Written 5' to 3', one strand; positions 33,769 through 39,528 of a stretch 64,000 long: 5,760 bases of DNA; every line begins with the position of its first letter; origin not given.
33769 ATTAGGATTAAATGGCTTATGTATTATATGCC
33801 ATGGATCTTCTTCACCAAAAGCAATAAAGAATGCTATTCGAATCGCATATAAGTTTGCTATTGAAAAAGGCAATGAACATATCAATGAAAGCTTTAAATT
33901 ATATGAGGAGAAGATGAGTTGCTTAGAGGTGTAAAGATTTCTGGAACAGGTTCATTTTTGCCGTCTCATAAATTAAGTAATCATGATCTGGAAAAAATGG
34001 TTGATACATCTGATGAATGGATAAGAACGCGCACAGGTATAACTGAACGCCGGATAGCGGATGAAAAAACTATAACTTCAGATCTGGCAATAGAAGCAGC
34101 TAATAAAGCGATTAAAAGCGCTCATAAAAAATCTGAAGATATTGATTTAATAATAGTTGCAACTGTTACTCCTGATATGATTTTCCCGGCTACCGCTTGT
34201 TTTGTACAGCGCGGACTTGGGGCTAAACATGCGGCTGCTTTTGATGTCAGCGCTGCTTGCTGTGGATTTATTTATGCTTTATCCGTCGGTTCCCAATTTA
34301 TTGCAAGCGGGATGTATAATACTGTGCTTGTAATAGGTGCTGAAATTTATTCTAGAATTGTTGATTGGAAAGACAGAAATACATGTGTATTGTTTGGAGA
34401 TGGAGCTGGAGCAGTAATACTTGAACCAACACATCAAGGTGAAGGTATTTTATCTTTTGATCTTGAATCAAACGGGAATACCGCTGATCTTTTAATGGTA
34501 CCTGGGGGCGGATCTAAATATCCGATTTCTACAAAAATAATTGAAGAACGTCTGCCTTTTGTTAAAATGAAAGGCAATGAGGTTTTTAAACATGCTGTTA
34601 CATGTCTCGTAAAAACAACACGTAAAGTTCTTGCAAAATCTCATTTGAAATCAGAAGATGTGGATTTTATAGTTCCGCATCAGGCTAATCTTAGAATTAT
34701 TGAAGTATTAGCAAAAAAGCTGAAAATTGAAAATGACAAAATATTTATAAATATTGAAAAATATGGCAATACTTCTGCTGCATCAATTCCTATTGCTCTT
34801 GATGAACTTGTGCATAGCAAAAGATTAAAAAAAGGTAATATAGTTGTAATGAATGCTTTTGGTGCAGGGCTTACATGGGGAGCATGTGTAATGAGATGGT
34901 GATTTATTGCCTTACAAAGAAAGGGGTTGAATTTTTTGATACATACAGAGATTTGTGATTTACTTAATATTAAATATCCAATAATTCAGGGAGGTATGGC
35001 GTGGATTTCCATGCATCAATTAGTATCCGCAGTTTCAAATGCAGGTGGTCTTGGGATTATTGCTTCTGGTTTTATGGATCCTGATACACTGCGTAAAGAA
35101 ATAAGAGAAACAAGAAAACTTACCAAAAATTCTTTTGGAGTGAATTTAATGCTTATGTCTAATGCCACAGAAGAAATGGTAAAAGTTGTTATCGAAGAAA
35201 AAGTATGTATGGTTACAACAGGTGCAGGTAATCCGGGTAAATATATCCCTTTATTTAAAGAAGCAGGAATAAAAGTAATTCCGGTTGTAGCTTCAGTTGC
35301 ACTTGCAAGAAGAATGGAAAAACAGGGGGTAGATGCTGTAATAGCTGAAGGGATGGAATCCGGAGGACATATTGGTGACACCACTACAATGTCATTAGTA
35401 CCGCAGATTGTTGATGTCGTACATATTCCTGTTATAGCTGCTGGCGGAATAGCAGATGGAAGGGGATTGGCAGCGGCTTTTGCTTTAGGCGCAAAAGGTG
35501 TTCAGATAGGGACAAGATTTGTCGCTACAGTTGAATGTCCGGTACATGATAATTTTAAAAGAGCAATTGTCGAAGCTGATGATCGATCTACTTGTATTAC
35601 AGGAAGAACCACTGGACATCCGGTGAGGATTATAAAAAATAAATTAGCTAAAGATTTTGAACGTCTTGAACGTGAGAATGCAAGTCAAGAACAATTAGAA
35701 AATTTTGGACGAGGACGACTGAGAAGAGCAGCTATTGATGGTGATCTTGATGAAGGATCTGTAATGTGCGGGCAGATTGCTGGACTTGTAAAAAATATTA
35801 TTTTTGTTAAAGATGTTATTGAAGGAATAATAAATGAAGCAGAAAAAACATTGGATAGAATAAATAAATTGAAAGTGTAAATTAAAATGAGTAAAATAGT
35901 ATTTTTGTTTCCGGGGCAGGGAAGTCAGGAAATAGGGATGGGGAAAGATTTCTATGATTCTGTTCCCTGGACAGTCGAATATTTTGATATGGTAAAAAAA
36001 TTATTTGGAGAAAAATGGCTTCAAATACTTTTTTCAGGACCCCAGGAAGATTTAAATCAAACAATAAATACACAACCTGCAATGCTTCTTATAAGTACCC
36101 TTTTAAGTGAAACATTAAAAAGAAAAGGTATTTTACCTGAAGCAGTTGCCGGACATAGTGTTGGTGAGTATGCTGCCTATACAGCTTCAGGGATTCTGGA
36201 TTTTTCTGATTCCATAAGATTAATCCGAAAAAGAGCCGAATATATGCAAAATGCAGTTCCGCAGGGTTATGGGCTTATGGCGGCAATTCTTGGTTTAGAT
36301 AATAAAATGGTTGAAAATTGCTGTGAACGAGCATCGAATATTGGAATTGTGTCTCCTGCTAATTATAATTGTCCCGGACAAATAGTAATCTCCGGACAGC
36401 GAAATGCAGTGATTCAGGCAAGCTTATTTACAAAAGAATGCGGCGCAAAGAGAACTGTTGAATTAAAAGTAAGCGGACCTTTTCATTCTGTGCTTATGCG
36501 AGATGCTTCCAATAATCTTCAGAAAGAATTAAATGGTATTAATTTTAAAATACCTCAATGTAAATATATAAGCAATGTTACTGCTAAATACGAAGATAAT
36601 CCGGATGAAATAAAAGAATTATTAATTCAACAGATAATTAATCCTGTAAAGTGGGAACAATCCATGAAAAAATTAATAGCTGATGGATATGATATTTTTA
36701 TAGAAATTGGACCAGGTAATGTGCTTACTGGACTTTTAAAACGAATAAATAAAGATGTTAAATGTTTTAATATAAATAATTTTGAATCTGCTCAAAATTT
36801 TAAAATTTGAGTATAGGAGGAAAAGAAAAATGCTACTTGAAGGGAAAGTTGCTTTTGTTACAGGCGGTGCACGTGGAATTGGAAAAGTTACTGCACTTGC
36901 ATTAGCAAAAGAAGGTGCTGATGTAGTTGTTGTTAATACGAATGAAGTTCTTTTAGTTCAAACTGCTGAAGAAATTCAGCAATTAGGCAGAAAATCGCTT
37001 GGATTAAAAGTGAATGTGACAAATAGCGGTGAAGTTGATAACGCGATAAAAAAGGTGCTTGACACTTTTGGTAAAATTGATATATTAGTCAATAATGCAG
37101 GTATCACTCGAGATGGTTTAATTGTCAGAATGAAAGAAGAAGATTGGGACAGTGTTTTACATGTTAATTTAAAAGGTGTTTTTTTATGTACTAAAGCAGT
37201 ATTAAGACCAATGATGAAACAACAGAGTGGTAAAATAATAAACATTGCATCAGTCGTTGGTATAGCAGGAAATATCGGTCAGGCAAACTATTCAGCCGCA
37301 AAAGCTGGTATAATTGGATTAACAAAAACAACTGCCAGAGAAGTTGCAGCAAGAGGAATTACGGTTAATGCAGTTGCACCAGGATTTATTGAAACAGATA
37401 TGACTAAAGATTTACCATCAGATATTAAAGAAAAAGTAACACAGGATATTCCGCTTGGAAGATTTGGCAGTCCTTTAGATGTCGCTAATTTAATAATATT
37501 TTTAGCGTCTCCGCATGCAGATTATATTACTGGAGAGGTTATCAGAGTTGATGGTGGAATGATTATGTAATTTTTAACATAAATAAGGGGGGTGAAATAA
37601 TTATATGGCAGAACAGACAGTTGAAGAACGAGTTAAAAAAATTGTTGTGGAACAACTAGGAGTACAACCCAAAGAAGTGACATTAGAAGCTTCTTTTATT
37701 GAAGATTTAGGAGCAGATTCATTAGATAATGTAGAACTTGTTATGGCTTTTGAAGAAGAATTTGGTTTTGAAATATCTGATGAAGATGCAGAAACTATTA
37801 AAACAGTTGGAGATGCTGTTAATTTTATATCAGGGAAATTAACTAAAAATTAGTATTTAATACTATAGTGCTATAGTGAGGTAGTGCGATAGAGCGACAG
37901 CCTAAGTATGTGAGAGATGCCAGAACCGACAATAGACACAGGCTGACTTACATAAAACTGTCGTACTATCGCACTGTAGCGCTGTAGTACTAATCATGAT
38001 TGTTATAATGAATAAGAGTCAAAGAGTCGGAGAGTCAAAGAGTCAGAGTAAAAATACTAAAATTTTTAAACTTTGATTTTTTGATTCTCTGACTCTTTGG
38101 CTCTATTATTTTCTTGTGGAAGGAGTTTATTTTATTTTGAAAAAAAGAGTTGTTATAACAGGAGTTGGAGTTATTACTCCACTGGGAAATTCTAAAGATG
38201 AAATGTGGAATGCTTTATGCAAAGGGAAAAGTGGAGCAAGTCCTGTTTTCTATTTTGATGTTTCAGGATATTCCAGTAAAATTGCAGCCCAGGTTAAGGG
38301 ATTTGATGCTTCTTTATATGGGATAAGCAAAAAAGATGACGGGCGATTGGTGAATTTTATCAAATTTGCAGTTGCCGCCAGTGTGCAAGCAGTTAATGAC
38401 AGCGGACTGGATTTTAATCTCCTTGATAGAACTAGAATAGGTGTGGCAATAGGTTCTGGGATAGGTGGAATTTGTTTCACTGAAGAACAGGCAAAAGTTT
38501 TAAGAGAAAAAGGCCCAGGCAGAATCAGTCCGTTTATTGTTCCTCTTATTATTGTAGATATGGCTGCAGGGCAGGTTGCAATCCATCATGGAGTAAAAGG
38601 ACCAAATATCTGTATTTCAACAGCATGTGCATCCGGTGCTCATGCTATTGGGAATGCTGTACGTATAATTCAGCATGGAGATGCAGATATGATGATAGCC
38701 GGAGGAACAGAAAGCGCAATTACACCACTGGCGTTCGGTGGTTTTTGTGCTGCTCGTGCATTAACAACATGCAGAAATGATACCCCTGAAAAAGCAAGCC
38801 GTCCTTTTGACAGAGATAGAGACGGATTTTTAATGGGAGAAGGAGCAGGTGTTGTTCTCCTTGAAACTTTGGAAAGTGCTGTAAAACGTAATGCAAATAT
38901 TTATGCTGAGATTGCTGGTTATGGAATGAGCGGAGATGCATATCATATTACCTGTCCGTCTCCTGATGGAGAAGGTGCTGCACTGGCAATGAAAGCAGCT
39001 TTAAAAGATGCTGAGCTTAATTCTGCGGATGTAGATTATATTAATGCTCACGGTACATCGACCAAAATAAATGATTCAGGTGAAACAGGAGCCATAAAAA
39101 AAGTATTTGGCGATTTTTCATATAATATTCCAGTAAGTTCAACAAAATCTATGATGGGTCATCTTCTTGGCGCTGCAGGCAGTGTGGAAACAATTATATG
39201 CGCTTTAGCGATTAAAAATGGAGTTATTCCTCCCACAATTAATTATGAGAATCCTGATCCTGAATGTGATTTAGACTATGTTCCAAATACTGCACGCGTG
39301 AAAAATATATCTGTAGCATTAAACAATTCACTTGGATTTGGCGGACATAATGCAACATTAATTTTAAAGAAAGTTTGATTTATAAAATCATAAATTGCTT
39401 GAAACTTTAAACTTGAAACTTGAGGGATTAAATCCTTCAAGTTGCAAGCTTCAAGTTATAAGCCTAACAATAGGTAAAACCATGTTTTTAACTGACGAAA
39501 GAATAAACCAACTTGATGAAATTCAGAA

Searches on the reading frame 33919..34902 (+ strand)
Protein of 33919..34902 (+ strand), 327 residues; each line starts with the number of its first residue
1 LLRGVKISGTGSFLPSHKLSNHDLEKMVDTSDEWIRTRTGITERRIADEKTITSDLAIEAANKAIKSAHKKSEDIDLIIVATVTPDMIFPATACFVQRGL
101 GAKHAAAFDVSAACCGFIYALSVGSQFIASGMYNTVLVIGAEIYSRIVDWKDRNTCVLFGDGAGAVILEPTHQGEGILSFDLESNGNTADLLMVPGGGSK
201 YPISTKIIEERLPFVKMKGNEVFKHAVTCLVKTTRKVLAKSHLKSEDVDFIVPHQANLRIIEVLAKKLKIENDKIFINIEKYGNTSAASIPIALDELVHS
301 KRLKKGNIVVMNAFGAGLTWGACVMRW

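Call 20: search_protein_families(library=pfam, proteins=[window:33919-34902:+], max_evalue=0.001)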
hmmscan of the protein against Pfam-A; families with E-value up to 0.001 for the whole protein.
window:33919-34902:+ (327 aa): 5 families
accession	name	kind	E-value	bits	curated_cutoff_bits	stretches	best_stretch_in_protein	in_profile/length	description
PF08541.16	ACP_syn_III_C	-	2.3e-37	127.5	26.6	1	238-327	1-90/90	3-Oxoacyl-[acyl-carrier-protein (ACP)] synthase III C terminal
PF08545.16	ACP_syn_III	-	2.3e-33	114.4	24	1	108-186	1-80/80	3-Oxoacyl-[acyl-carrier-protein (ACP)] synthase III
PF00108.29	Thiolase_N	-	3.3e-06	27.1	26.4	1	37-146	7-117/260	Thiolase, N-terminal domain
PF07451.17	SpoVAD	-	2e-05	24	22.1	0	54-140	52-132/329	Stage V sporulation protein AD (SpoVAD)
PF02797.21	Chal_sti_synt_C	-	0.00057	20.4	27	1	227-326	39-148/151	Chalcone and stilbene synthases, C-terminal domain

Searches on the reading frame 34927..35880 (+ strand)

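Call 20: search_protein_families(library=pfam, proteins=[window:34927-35880:+], max_evalue=0.001)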
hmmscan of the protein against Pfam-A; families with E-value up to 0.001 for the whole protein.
window:34927-35880:+ (317 aa): 6 families
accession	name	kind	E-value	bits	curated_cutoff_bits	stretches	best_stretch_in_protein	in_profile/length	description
PF03060.21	NMO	-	6.5e-79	266.1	28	2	83-303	104-330/331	Nitronate monooxygenase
PF00478.31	IMPDH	-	1.3e-08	34.7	25.6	1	5-207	23-248/345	IMP dehydrogenase / GMP reductase domain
PF00977.27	His_biosynth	-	5.1e-06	26.5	23.6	1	123-198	148-222/228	Histidine biosynthesis protein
PF05690.20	ThiG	-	1.7e-05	24.8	23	1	112-206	121-214/247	Thiazole biosynthesis protein ThiG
PF01070.24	FMN_dh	-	2.2e-05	24.1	24.9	1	122-202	227-309/350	FMN-dependent dehydrogenase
PF04481.18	DUF561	-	3.2e-05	23.7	21.6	1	122-197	133-216/243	Protein of unknown function (DUF561)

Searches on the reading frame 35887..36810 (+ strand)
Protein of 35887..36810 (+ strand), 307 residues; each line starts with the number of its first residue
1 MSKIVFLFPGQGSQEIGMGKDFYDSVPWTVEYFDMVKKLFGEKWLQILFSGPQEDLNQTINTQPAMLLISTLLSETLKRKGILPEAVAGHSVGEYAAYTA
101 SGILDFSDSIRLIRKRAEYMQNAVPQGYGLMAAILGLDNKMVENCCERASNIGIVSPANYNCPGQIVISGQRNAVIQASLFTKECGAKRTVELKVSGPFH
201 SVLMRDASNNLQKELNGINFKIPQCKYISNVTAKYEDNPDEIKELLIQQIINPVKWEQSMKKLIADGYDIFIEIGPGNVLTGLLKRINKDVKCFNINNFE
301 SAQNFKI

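Call 20: search_protein_families(library=pfam, proteins=[window:35887-36810:+], max_evalue=0.001)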
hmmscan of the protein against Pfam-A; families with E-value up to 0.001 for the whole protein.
window:35887-36810:+ (307 aa): 1 family
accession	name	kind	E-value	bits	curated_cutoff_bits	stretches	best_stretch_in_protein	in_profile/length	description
PF00698.26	Acyl_transf_1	-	2.7e-39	135.9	32.7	1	5-289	1-280/319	Acyl transferase domain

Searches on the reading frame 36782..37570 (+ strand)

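Call 20: search_protein_families(library=pfam, proteins=[window:36782-37570:+], max_evalue=0.001)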
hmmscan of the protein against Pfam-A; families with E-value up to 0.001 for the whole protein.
window:36782-37570:+ (262 aa): 4 families
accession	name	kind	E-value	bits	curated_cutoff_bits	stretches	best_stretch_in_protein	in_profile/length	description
PF13561.12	adh_short_C2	-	9.1e-71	238.6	27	1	30-260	3-235/236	Enoyl-(Acyl carrier protein) reductase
PF00106.31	adh_short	-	3.4e-66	222.9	26.6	1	22-214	1-193/195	short chain dehydrogenase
PF08659.16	KR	-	9.7e-20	71.7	22.6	1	25-184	4-163/180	KR domain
PF00270.35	DEAD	-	0.00055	20.2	26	1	19-117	12-110/167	DEAD/DEAH box helicase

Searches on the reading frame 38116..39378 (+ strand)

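Call 21: search_protein_families(library=pfam, proteins=[window:38116-39378:+], max_evalue=0.001)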
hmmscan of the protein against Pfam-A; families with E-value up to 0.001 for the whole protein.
window:38116-39378:+ (420 aa): 3 families
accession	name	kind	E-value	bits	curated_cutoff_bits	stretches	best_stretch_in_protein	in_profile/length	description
PF00109.32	ketoacyl-synt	-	1.2e-60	205.7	20.8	1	10-255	2-252/252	Beta-ketoacyl synthase, N-terminal domain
PF02801.28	Ketoacyl-synt_C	-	5.7e-40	136.5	20.8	1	263-378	1-119/119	Beta-ketoacyl synthase, C-terminal domain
PF00108.29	Thiolase_N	-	8.6e-07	29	26.4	1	151-200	63-114/260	Thiolase, N-terminal domain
